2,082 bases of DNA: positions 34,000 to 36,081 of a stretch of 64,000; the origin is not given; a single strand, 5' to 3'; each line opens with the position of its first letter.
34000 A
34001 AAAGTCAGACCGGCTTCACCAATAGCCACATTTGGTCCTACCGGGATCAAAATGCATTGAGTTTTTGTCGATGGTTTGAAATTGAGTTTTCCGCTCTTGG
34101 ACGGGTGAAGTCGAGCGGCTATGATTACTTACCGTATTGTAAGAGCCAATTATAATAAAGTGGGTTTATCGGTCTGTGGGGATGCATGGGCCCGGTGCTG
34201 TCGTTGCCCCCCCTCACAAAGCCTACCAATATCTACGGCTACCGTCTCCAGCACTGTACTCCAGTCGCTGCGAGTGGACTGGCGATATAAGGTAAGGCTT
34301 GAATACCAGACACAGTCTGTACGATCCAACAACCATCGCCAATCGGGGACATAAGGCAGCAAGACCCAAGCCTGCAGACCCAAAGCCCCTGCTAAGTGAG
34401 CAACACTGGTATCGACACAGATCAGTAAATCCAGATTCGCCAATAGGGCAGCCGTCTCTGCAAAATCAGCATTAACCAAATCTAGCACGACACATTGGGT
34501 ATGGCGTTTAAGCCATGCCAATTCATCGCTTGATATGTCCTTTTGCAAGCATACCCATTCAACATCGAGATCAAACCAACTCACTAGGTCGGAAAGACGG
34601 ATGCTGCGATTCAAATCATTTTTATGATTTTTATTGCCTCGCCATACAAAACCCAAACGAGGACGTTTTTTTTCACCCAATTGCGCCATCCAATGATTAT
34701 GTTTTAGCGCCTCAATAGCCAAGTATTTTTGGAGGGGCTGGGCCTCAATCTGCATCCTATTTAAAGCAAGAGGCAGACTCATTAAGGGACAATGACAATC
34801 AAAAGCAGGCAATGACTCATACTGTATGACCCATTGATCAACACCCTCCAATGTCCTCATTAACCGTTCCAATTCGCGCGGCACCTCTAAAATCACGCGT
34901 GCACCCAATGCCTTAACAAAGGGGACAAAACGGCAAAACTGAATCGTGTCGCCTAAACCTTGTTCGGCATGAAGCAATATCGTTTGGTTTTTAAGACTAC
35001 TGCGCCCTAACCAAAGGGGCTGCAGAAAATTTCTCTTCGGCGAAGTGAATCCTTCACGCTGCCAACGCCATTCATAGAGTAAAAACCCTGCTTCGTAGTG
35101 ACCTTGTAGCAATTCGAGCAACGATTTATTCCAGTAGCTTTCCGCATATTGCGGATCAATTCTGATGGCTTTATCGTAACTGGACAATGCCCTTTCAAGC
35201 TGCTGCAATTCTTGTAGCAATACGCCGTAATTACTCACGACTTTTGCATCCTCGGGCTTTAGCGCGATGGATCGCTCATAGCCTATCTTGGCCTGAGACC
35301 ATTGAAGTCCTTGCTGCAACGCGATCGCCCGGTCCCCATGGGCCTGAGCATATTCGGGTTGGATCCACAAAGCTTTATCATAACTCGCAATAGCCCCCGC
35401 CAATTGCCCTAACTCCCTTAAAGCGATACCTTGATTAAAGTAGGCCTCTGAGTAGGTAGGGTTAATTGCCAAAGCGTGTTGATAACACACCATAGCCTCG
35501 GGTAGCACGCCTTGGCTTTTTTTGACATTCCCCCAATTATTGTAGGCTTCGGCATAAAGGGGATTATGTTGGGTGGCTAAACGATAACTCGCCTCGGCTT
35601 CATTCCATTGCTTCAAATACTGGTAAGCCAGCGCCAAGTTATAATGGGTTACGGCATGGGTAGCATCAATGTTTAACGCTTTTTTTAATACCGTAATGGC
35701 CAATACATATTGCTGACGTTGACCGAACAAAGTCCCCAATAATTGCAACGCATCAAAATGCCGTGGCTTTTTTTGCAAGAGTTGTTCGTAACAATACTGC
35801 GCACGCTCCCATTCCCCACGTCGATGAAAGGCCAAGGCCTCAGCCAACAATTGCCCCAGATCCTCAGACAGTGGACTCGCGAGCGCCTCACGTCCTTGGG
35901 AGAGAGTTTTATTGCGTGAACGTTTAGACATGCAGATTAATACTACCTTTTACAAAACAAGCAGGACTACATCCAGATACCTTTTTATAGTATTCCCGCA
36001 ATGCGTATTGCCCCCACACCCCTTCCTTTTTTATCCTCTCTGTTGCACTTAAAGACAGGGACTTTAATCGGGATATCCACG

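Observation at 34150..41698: Unassigned minus-strand cluster ending in a TPR-GT9 fusion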

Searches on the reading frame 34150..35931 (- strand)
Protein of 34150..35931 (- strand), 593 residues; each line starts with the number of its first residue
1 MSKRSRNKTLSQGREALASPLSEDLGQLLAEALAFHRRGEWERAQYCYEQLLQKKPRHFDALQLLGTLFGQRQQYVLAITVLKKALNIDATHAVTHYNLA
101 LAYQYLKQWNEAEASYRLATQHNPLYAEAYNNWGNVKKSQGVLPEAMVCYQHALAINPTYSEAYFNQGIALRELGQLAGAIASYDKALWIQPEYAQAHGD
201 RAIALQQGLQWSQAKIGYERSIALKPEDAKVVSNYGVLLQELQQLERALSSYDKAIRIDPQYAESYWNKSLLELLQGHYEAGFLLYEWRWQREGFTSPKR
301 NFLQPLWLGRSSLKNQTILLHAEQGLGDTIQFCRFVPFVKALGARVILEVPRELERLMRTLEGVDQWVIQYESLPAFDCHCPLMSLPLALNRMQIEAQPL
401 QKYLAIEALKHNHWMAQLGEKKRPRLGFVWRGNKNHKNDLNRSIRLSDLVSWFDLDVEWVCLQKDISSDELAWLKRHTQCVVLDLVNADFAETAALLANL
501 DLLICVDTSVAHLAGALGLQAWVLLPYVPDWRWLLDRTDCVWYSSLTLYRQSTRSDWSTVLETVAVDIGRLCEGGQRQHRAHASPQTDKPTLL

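Call 4: search_protein_families(library=pfam, proteins=[window:34150-35931:-], max_evalue=0.01)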
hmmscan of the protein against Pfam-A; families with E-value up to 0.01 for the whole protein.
window:34150-35931:- (593 aa): 19 families
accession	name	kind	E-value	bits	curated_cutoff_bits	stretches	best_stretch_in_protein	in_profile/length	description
PF13414.12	TPR_11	-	4.1e-35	119.6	26.8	4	134-170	1-37/42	TPR repeat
PF00515.34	TPR_1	-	7.8e-31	105.1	27.8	4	162-194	2-34/34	Tetratricopeptide repeat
PF07719.23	TPR_2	-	3e-27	92.9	27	4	95-124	3-32/34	Tetratricopeptide repeat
PF13431.12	TPR_17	-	1e-25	88.3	24.4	2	149-181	1-33/34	Tetratricopeptide repeat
PF13181.12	TPR_8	-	3.5e-17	61.5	25.7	2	234-262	6-34/34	Tetratricopeptide repeat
PF13424.12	TPR_12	-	2.1e-13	50.7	30.1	1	127-188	3-72/77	Tetratricopeptide repeat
PF13432.12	TPR_16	-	4.1e-13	49.9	32.7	2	29-89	1-61/65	Tetratricopeptide repeat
PF13371.12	TPR_9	-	1.2e-12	48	35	2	210-263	10-63/73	Tetratricopeptide repeat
PF14559.12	TPR_19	-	2.3e-11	44.3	25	1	72-126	4-58/68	Tetratricopeptide repeat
PF13428.12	TPR_14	-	7.6e-10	38.9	23.5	0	28-67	4-43/44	Tetratricopeptide repeat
PF13174.12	TPR_6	-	2.5e-08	34.5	26.3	0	162-190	1-29/33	Tetratricopeptide repeat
PF12895.13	ANAPC3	-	9.2e-08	32.7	27.2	1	40-115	4-78/82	Anaphase-promoting complex, cyclosome, subunit 3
PF13176.12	TPR_7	-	5.4e-07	29.7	27.9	0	32-54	6-28/36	Tetratricopeptide repeat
PF23914.1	TPR_CcmH_CycH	-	1.9e-06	28.3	42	0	30-87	91-149/158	Cytochrome c-type biogenesis protein H TPR domain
PF25064.1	ARM_TT21_5th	-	1.1e-05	26.1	27.8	1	33-125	10-104/117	TT21 fifth ARM repeats domain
PF01075.23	Glyco_transf_9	-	1.9e-05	24.6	22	1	395-518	78-202/247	Glycosyltransferase family 9 (heptosyltransferase)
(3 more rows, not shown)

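Call 5: search_protein_families(library=ncbifam, proteins=[window:34150-35931:-], max_evalue=0.01)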
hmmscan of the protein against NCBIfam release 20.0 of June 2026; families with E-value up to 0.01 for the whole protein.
window:34150-35931:- (593 aa): 21 families
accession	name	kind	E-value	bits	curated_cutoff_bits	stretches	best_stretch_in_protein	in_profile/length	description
NF040959.1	MamA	equivalog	9.8e-28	97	200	2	127-267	37-177/204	magnetosome protein MamA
TIGR02521.1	type_IV_pilW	equivalog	3.2e-25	89.1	154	2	164-267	34-139/234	type IV pilus biogenesis/stability protein PilW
NF008391.2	PRK11189.1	equivalog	2.9e-17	63.1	250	3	126-208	64-146/297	lipoprotein NlpI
NF033762.1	social_mot_Tgl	equivalog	6.1e-17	61.8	225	2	93-188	31-127/252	social motility TPR repeat lipoprotein Tgl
NF033758.1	gliding_GltE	equivalog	8.7e-17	61.2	225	2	35-225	164-355/411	adventurous gliding motility TPR repeat lipoprotein GltE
TIGR02917.1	PEP_TPR_lipo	equivalog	4.3e-16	58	312.2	2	37-158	715-834/899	XrtA/PEP-CTERM system TPR-repeat protein PrsT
NF033920.0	C39_PA2778_fam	equivalog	1.6e-11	44.1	150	2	26-123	157-254/255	PA2778 family cysteine peptidase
TIGR02552.1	LcrH_SycD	equivalog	1.3e-10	41.1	104.8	2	22-120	15-113/136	SycD/LcrH family type III secretion system chaperone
NF008757.0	PRK11788.1-5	equivalog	1.3e-08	34.5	363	1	35-166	117-253/388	lipopolysaccharide assembly protein LapB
NF002725.1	PRK02603.1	equivalog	8.7e-08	32.4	143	0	204-277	44-120/173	photosystem I assembly protein Ycf3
NF011886.0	PRK15359.1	equivalog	1.1e-07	31.8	146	1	13-122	12-121/144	type III secretion system chaperone protein SscB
NF040561.1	PrimPol_Msp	equivalog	3.1e-06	26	200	0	217-269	13-65/515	CRISPR-associated primase-polymerase type A1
TIGR00990.1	3a0801s09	subfamily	4.8e-06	25.5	757.25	1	78-260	313-498/615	mitochondrial import receptor subunit TOM70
NF047371.1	FlcA_CTERM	equivalog_domain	5.2e-06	25.2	300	0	32-88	162-219/646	periplasmic flagellar collar protein FlcA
NF047507.1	TPR_BatC_Lepto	exception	2.6e-05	23.8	175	0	156-198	91-133/214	TPR repeat-containing protein BatC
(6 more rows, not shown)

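Call 9: search_solved_structures(query=window:34150-35931:-, max_evalue=0.01)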
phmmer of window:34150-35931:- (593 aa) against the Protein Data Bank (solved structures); distinct sequences matched with E-value up to 0.01: 130 (the best 60 are shown).
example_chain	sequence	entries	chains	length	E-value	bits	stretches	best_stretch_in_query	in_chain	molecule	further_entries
7ntf_A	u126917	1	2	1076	5.1e-54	187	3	60-269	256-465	Isoform 1 of UDP-N-acetylglucosamine--peptide N-acetylglucosaminyltransferase 110 kDa subu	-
7yea_A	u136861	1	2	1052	5.4e-54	186.9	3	60-268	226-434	UDP-N-acetylglucosamine--peptide N-acetylglucosaminyltransferase 110 kDa subunit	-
7yeh_B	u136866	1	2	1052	5.5e-54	186.9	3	64-265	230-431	UDP-N-acetylglucosamine--peptide N-acetylglucosaminyltransferase 110 kDa subunit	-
9qhb_A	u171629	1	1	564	7.6e-53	183.1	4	34-197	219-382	Engineered tetratricopeptide repeat protein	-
1w3b_A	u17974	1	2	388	1.1e-45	159.5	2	60-243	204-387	UDP-N-ACETYLGLUCOSAMINE--PEPTIDE N-ACETYLGLUCOSAMINYLTRANSFERASE 110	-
6eou_A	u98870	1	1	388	1.8e-45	158.8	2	60-243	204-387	UDP-N-acetylglucosamine--peptide N-acetylglucosaminyltransferase 110 kDa subunit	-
7y4i_A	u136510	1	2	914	2.4e-41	145.1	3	81-283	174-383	Probable UDP-N-acetylglucosamine--peptide N-acetylglucosaminyltransferase SPINDLY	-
8dtf_A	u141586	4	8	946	2.9e-41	144.8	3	81-283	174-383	Probable UDP-N-acetylglucosamine--peptide N-acetylglucosaminyltransferase SPINDLY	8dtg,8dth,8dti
9qhc_A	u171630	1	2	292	1.6e-32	116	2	34-197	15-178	Engineered tetratricopeptide repeat protein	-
8bu0_A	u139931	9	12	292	2.4e-29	105.5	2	34-206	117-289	Consensus tetratricopeptide repeat protein | Crystal structure of an 8-repeat consensus TPR superhelix with Zinc. | Monomer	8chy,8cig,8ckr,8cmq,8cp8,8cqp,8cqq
8cm9_A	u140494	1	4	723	4.1e-19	71.7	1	56-213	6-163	UDP-N-acetylglucosamine--peptide N-acetylglucosaminyltransferase 110 kDa subunit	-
3pe3_A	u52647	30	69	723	4.2e-19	71.7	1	56-213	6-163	UDP-N-acetylglucosamine--peptide N-acetylglucosaminyltransferase 110 kDa subunit | UDP-N-ACETYLGLUCOSAMINE--PEPTIDE N-ACETYLGLUCOSAMINYL TRANSFERASE 110 KDA SUB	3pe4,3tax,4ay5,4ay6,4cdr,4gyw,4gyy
6ibo_A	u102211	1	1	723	4.2e-19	71.7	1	56-213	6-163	UDP-N-acetylglucosamine--peptide N-acetylglucosaminyltransferase 110 kDa subunit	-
6q4m_A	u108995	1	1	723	4.2e-19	71.7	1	56-213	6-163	UDP-N-acetylglucosamine--peptide N-acetylglucosaminyltransferase 110 kDa subunit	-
6tka_AAA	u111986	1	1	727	4.6e-19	71.6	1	56-213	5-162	UDP-N-acetylglucosamine--peptide N-acetylglucosaminyltransferase 110 kDa subunit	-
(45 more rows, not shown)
